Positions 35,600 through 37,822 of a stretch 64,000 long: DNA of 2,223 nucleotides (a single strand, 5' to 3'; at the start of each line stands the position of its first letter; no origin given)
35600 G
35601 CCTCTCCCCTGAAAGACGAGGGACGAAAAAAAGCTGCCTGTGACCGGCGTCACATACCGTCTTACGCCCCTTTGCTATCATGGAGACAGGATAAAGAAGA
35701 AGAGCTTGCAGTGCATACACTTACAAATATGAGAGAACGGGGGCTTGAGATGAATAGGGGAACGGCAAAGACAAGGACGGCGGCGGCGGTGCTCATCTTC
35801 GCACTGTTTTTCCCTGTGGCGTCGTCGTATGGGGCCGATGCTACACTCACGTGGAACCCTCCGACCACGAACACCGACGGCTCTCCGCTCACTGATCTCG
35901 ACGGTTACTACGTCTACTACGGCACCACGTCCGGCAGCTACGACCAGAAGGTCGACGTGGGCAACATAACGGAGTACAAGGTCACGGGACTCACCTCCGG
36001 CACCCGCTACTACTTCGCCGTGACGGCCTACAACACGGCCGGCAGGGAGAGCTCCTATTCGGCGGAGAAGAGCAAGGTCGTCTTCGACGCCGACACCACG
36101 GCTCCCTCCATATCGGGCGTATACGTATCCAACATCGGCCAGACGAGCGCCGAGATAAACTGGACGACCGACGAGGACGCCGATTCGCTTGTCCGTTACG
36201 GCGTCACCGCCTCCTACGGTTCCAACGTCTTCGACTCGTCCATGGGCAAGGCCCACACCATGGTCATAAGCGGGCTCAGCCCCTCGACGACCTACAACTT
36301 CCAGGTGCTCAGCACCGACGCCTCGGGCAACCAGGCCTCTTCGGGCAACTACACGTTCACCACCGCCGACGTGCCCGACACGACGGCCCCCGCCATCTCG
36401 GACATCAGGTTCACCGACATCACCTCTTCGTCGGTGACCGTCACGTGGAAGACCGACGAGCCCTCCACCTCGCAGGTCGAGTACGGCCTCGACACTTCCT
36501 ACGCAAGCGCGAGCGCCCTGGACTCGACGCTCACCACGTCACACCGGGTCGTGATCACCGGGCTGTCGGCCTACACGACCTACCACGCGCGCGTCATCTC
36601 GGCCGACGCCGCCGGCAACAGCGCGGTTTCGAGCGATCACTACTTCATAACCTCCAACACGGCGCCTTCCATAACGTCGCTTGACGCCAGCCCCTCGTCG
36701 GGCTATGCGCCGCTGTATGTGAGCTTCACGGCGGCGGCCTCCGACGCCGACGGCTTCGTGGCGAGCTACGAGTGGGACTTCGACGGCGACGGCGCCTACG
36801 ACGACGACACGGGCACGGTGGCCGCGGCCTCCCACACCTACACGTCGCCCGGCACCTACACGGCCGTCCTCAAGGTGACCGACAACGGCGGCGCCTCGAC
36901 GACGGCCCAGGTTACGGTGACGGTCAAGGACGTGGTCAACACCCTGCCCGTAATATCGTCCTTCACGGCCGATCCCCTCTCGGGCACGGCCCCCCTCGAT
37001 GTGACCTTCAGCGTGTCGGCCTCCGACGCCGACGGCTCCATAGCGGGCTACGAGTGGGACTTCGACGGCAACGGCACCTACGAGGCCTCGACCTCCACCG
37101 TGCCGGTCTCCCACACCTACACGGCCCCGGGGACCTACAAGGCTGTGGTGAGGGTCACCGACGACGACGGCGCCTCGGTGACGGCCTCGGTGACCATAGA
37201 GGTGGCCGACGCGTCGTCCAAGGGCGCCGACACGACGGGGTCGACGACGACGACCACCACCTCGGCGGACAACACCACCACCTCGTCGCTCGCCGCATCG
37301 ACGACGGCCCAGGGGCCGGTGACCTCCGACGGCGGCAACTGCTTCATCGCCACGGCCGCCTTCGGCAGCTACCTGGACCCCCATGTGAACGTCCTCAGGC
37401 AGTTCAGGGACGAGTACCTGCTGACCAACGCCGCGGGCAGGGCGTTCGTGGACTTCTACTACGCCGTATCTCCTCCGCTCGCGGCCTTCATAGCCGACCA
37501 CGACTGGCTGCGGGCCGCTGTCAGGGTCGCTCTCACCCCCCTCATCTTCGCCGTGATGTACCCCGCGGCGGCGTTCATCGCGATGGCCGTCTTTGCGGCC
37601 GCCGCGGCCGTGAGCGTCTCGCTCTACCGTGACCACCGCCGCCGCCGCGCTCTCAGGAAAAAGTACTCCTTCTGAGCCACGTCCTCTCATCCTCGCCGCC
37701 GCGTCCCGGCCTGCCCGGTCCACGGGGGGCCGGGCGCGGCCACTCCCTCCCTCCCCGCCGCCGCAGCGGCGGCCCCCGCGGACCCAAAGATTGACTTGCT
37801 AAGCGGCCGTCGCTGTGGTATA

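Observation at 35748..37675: Secreted FN3×3/PKD×2 protein with a poly-Thr/Ser linker and a Cys-initiated C-terminal anchor module, encoded inside the glycan locus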

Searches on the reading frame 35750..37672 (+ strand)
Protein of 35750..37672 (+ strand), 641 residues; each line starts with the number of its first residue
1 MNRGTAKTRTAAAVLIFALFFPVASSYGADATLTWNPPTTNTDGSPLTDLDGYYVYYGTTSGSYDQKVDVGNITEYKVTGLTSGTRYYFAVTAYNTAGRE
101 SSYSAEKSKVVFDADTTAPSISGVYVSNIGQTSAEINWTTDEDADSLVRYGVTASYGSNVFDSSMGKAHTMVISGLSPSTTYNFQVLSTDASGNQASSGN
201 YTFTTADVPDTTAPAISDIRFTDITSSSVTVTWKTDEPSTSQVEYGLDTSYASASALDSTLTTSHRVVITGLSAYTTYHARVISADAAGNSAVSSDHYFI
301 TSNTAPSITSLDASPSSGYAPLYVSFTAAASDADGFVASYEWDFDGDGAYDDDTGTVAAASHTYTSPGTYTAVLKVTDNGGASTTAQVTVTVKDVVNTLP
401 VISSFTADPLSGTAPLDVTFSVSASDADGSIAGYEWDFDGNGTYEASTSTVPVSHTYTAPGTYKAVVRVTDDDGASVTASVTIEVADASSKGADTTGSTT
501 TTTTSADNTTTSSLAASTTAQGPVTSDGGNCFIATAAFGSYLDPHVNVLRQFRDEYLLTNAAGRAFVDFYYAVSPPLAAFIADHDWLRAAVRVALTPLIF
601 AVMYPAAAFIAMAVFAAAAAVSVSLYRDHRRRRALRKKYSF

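Call 5: search_protein_families(library=ncbifam, proteins=[window:35750-37672:+], max_evalue=1)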
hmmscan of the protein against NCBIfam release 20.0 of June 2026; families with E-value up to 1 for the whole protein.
window:35750-37672:+ (641 aa): 7 families
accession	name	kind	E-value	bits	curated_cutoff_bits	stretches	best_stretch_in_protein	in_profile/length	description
NF041770.1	CFI_box_CTERM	domain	4e-32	109.8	40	1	531-599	1-69/69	CFI-box-CTERM domain-containing protein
NF041611.1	exoglucan_CbhB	equivalog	3e-10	38.8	1950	2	112-305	699-889/997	exoglucanase CbhB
NF058578.1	CPR_pilus_PamR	equivalog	1.5e-08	33.8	300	2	445-504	198-257/297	pilus system RbmA-like protein PamR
NF045522.1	MXAN_2561_fam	equivalog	0.00019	21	150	2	212-297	170-253/304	MXAN_2561 family MXYO-CTERM-anchored protein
TIGR03769.1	P_ac_wall_RPT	domain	0.0027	18.2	30.9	1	456-485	8-39/41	TIGR03769 domain-containing protein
TIGR02331.1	rib_alpha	repeat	0.29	11.4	35.25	1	456-489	37-70/80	Rib/alpha/Esp repeat surface protein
NF012211.1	tand_rpt_95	domain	0.73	9.8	90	1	328-403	17-94/98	tandem-95 repeat protein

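Call 6: search_protein_families(library=pfam, proteins=[window:35750-37672:+], max_evalue=1)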
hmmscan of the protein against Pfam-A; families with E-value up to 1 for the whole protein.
window:35750-37672:+ (641 aa): 20 families
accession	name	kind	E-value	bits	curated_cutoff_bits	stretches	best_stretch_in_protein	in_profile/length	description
PF18911.6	PKD_4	-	4.2e-26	91.2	27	2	400-485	4-85/85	PKD domain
PF00041.27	fn3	-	3.3e-25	88.5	25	3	215-295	2-79/84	Fibronectin type III domain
PF16656.11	Pur_ac_phosph_N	-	4.3e-20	72.5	30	3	219-297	6-89/93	Purple acid Phosphatase, N-terminal domain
PF00801.26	PKD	-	2.7e-18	66.2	23.5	2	406-485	5-80/80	PKD domain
PF22352.2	K319L-like_PKD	-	3.1e-11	43.6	27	2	324-392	14-84/84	K319L-like, PKD domain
PF25059.1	FN3_DSCAM-DSCAML_C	-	1.5e-09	38.5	39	2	164-208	40-82/89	DSCAM/DSCAML C-terminal Fn3-like domain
PF16893.11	fn3_2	-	6.3e-05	23.5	27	1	119-197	3-82/89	Fibronectin type III domain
PF15418.12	DUF4625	-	7.3e-05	23.5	27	0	452-485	92-130/131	Domain of unknown function (DUF4625)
PF10179.15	NDNF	-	0.00011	22.6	27.3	2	66-103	81-118/127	Neuron-derived neurotrophic factor, first Fn(III) domain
PF07495.19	Y_Y_Y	-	0.00014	22.1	26.6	2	343-392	16-62/65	Y_Y_Y domain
PF25788.1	Ig_Rha78A_N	-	0.00028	21.5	27.4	1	74-106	64-96/105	Rha78A-like, N-terminal immunoglobulin domain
PF08329.16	ChitinaseA_N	-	0.00029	20.9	21.2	1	438-488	59-110/133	Chitinase A, N-terminal domain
PF09294.16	Interfer-bind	-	0.0012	19.5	21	0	47-105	35-97/104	Interferon-alpha/beta receptor, fibronectin type III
PF25814.1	fn3_SORL1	-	0.11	13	27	0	213-278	2-65/90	SORL1-like, fn3 domain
PF00028.23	Cadherin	-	0.13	13.2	28.8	0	366-392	63-92/93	Cadherin domain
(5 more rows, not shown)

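Call 21: find_encoding_contigs(protein=window:35750-37672:+, flank=10000, max_places=4)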
Protein window:35750-37672:+ (641 aa): 2 contigs read that carry it; 1 place shown.
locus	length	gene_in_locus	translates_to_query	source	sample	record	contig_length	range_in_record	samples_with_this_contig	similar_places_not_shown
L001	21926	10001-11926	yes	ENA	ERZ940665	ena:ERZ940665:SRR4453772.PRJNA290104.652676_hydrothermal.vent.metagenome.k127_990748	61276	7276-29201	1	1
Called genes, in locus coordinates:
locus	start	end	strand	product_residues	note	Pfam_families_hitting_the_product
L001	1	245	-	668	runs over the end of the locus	-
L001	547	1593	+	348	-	PF13353:Fer4_12 (weak), PF04055:Radical_SAM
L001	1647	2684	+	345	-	PF13353:Fer4_12 (weak), PF04055:Radical_SAM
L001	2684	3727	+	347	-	PF13353:Fer4_12 (weak), PF04055:Radical_SAM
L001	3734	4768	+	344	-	PF00535:Glycos_transf_2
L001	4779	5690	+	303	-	PF00535:Glycos_transf_2, PF10111:Glyco_tranf_2_2 (weak), PF13641:Glyco_tranf_2_3 (faint)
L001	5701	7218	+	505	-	PF02310:B12-binding, PF04055:Radical_SAM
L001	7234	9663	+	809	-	PF20176:DUF6541 (weak)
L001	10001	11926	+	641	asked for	PF00041:fn3, PF16656:Pur_ac_phosph_N, PF00041:fn3, PF16656:Pur_ac_phosph_N, PF00801:PKD, PF18911:PKD_4, PF18911:PKD_4, PF00801:PKD, +5 more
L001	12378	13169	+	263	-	PF02563:Poly_export, PF10531:SLBB, PF22461:SLBB_2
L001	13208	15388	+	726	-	PF02706:Wzz, PF01656:CbiA, PF10609:ParA, PF13614:AAA_31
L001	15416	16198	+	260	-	PF00535:Glycos_transf_2, PF10111:Glyco_tranf_2_2, PF13641:Glyco_tranf_2_3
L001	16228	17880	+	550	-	-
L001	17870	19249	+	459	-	PF04932:Wzy_C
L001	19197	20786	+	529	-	PF13231:PMT_2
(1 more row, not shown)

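Call 34: find_homologous_proteins(query=window:35750-37672:+, max_evalue=1e-10)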
Query window:35750-37672:+ (641 aa): 1381 proteins with E <= 1e-10 among 8000 candidates; the best 120 are listed.
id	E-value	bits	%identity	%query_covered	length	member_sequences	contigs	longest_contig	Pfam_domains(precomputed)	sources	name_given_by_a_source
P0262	0.0e+0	1355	100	100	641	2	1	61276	PF22352.3,PF00801.27,PF25059.2,PF23376.2,PF00041.28,PF18911.7,PF16656.12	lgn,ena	-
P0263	2.8e-265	900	46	44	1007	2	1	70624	PF16655.13,PF25059.2,PF00404.25,PF23376.2,PF06486.17,PF25788.3,PF16893.12,PF16794.12,PF28407.1,PF00041.28,PF16656.12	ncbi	-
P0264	9.7e-211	720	50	88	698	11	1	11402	PF16655.13,PF22352.3,PF00801.27,PF25059.2,PF16893.12,PF00041.28,PF18911.7,PF16656.12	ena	-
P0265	1.2e-207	710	48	31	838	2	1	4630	PF16655.13,PF25059.2,PF23376.2,PF25788.3,PF16893.12,PF00041.28,PF16656.12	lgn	-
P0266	3.1e-192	659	54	74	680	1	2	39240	PF22352.3,PF00801.27,PF25059.2,PF25788.3,PF08329.17,PF00041.28,PF18911.7,PF16656.12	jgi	jgi:PKD repeat protein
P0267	7.2e-192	658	59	75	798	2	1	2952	PF22352.3,PF00801.27,PF00041.28,PF18911.7,PF16656.12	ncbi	-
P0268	7.4e-192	657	52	97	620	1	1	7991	PF22352.3,PF00801.27,PF25059.2,PF23376.2,PF16893.12,PF00041.28,PF18911.7,PF16656.12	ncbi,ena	-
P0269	1.4e-190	653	49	87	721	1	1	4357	PF22352.3,PF00801.27,PF00041.28,PF18911.7,PF16656.12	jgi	-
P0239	3.1e-190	652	53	95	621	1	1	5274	PF22352.3,PF00801.27,PF25059.2,PF23376.2,PF00041.28,PF18911.7,PF16656.12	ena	-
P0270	2.7e-185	636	47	27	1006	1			PF12892.14,PF21027.4,PF26580.1,PF22352.3,PF00801.27,PF17963.8,PF08329.17,PF05345.19,PF02010.22,PF19077.7,PF18911.7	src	-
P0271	2.3e-184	633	51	44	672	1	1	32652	PF16655.13,PF25059.2,PF23376.2,PF00041.28,PF16656.12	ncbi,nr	ncbi:MAG TPA: fibronectin type III domain-containing protein, partial [Nitrospiria bacterium]|nr:fib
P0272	5.7e-181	622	51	43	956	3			PF16655.13,PF25059.2,PF23376.2,PF25788.3,PF16893.12,PF00041.28,PF16656.12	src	-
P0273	2.0e-180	620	51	99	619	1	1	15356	PF22352.3,PF00801.27,PF00041.28,PF18911.7,PF16656.12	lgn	-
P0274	2.8e-179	616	48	86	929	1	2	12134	PF16655.13,PF22352.3,PF00801.27,PF23376.2,PF00041.28,PF10179.16,PF18911.7,PF16656.12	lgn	-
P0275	8.3e-179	614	52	95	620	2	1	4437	PF22352.3,PF00801.27,PF25059.2,PF25788.3,PF00041.28,PF18911.7,PF16656.12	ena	-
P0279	1.5e-176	607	52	95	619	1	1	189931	PF22352.3,PF00801.27,PF25059.2,PF00041.28,PF18911.7,PF16656.12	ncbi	-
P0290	1.3e-173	597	51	99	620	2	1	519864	PF16655.13,PF22352.3,PF00801.27,PF25059.2,PF23376.2,PF25814.2,PF00041.28,PF18911.7,PF16656.12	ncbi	ncbi:MAG: hypothetical protein Kow0025_04900 [Thermodesulfovibrionales bacterium]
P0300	1.2e-171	591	49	98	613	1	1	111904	PF22352.3,PF00801.27,PF00041.28,PF18911.7,PF16656.12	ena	-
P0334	1.1e-160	555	49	97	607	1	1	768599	PF22352.3,PF00801.27,PF25059.2,PF00041.28,PF18911.7,PF16656.12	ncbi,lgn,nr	ncbi:MAG: fibronectin type III domain-containing protein [Deltaproteobacteria bacterium]|nr:fibronec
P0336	1.8e-160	554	51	94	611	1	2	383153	PF22352.3,PF00801.27,PF25059.2,PF00041.28,PF18911.7,PF16656.12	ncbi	-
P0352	4.1e-155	536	48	96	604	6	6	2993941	PF22352.3,PF00801.27,PF00041.28,PF18911.7,PF16656.12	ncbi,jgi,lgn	jgi:PKD repeat protein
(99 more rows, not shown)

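Call 36: find_encoding_contigs(protein=P0290, flank=10000, max_places=1)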
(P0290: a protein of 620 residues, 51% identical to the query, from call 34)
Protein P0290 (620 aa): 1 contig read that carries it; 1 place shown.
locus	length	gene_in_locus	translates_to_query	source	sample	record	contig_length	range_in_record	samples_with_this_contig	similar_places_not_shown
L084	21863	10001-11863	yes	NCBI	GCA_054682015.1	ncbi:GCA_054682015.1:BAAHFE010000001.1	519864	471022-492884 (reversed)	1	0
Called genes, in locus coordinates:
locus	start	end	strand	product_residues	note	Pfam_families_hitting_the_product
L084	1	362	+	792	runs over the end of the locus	PF00501:AMP-binding, PF13193:AMP-binding_C, PF00550:PP-binding, PF14602:Hexapep_2 (faint), PF00132:Hexapep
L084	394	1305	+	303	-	PF13489:Methyltransf_23, PF13847:Methyltransf_31, PF08241:Methyltransf_11, PF08242:Methyltransf_12, PF13649:Methyltransf_25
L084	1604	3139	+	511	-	-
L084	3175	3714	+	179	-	PF13238:AAA_18 (weak), PF13671:AAA_33 (weak), PF01202:SKI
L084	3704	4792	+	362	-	PF00890:FAD_binding_2 (faint), PF01266:DAO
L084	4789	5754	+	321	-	PF09721:Exosortase_EpsH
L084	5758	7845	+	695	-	PF01590:GAF (weak), PF13185:GAF_2 (weak), PF13492:GAF_3, PF02518:HATPase_c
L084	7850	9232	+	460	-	PF00072:Response_reg, PF00158:Sigma54_activat, PF01078:Mg_chelatase (faint), PF14532:Sigma54_activ_2, PF07728:AAA_5 (weak), PF25601:AAA_lid_14, PF02954:HTH_8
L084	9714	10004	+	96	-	-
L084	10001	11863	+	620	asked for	PF00041:fn3, PF16656:Pur_ac_phosph_N (weak), PF00041:fn3 (weak), PF16656:Pur_ac_phosph_N (weak), PF00801:PKD, PF18911:PKD_4, PF00801:PKD, PF18911:PKD_4, +5 more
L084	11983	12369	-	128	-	PF00041:fn3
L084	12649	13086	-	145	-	PF00589:Phage_integrase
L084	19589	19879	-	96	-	PF09827:CRISPR_Cas2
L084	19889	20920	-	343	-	PF01867:Cas_Cas1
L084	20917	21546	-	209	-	PF01930:Cas_Cas4, PF12705:PDDEXK_1 (faint)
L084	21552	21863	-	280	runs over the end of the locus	PF05107:Cas_Cas7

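Call 37: find_encoding_contigs(protein=P0352, flank=10000, max_places=1)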
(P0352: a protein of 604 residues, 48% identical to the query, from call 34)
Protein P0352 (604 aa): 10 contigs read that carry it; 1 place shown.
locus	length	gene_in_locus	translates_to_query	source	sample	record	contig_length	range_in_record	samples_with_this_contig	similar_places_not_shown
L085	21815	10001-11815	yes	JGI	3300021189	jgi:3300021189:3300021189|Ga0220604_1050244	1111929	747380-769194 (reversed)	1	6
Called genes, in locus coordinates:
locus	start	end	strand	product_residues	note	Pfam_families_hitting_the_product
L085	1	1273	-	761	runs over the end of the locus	-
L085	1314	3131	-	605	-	PF12895:ANAPC3 (faint), PF23914:TPR_CcmH_CycH (faint), PF13371:TPR_9 (faint), PF13424:TPR_12 (faint), PF13429:TPR_15 (faint), PF14559:TPR_19 (faint), PF13432:TPR_16 (weak), PF13414:TPR_11 (weak), +14 more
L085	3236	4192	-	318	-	PF08450:SGL (faint), PF06739:SBBP (faint)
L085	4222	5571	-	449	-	PF00072:Response_reg, PF00158:Sigma54_activat, PF14532:Sigma54_activ_2, PF25601:AAA_lid_14, PF02954:HTH_8 (faint)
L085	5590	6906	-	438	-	PF02558:ApbA (faint), PF03446:NAD_binding_2, PF03721:UDPG_MGDP_dh_N, PF00984:UDPG_MGDP_dh, PF03720:UDPG_MGDP_dh_C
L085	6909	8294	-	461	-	PF00072:Response_reg, PF00158:Sigma54_activat, PF14532:Sigma54_activ_2, PF07728:AAA_5 (weak), PF25601:AAA_lid_14, PF02954:HTH_8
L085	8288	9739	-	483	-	PF13185:GAF_2 (weak), PF01590:GAF, PF02518:HATPase_c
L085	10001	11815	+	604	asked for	PF00041:fn3 (faint), PF16656:Pur_ac_phosph_N, PF18911:PKD_4, PF00801:PKD, PF18911:PKD_4, PF00801:PKD (weak), PF22352:K319L-like_PKD (weak)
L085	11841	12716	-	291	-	PF09721:Exosortase_EpsH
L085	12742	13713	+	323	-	PF13385:Laminin_G_3, PF04892:VanZ-LLP1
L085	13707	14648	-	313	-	PF00535:Glycos_transf_2, PF10111:Glyco_tranf_2_2, PF13641:Glyco_tranf_2_3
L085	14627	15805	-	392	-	PF13489:Methyltransf_23, PF08484:Methyltransf_14, PF22674:C2185-like_N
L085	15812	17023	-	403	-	PF13489:Methyltransf_23, PF08484:Methyltransf_14, PF22674:C2185-like_N (faint)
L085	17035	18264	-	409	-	PF08421:Methyltransf_13, PF13489:Methyltransf_23, PF08241:Methyltransf_11 (faint), PF08242:Methyltransf_12, PF08484:Methyltransf_14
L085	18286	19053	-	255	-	PF00483:NTP_transferase, PF12804:NTP_transf_3 (weak)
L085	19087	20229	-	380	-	PF04055:Radical_SAM, PF13186:SPASM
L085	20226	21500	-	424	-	PF00037:Fer4 (faint), PF12837:Fer4_6 (faint), PF12838:Fer4_7 (weak), PF13237:Fer4_10 (weak), PF14697:Fer4_21, PF04422:FrhB_FdhB_N, PF04432:FrhB_FdhB_C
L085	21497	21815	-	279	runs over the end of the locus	PF00535:Glycos_transf_2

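Call 38: find_encoding_contigs(protein=P0334, flank=10000, max_places=1)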
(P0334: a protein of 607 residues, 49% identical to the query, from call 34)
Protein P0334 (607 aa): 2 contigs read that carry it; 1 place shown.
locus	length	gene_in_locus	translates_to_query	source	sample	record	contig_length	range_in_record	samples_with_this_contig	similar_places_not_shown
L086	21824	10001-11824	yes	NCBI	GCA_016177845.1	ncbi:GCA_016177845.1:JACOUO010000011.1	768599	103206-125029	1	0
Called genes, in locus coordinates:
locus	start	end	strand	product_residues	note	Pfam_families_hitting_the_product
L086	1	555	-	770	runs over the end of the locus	-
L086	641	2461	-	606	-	PF12895:ANAPC3 (faint), PF14559:TPR_19 (faint), PF24575:TPR_Slam (faint), PF25063:ARM_TT21_C (faint), PF13181:TPR_8 (weak), PF13429:TPR_15 (weak), PF00515:TPR_1 (weak), PF13181:TPR_8 (weak), +18 more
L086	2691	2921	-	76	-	-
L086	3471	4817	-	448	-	PF00072:Response_reg, PF00158:Sigma54_activat, PF14532:Sigma54_activ_2, PF07724:AAA_2 (weak), PF07728:AAA_5 (weak), PF25601:AAA_lid_14, PF02954:HTH_8 (weak)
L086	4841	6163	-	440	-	PF03446:NAD_binding_2, PF03721:UDPG_MGDP_dh_N, PF00984:UDPG_MGDP_dh, PF03720:UDPG_MGDP_dh_C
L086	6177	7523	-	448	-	PF00072:Response_reg, PF00158:Sigma54_activat, PF01078:Mg_chelatase (faint), PF14532:Sigma54_activ_2, PF00004:AAA (weak), PF07728:AAA_5 (weak), PF25601:AAA_lid_14, PF02954:HTH_8 (weak)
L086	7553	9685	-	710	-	PF16927:HisKA_7TM, PF13492:GAF_3, PF02518:HATPase_c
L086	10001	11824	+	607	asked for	PF00041:fn3, PF25059:FN3_DSCAM-DSCAML_C (faint), PF16656:Pur_ac_phosph_N (weak), PF18911:PKD_4, PF00801:PKD (weak), PF18911:PKD_4, PF00801:PKD, PF22352:K319L-like_PKD (weak)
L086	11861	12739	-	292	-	PF09721:Exosortase_EpsH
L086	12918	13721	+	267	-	PF04892:VanZ-LLP1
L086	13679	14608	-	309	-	PF00535:Glycos_transf_2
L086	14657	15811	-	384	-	PF13489:Methyltransf_23, PF08484:Methyltransf_14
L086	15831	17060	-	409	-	PF08421:Methyltransf_13, PF13489:Methyltransf_23, PF08241:Methyltransf_11 (faint), PF08242:Methyltransf_12, PF08484:Methyltransf_14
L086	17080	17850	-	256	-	PF00483:NTP_transferase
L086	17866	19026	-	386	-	PF04055:Radical_SAM, PF13186:SPASM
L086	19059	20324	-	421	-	PF14697:Fer4_21 (weak), PF04422:FrhB_FdhB_N, PF04432:FrhB_FdhB_C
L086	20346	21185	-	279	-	PF00535:Glycos_transf_2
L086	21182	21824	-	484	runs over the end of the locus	PF01943:Polysacc_synt, PF13440:Polysacc_synt_3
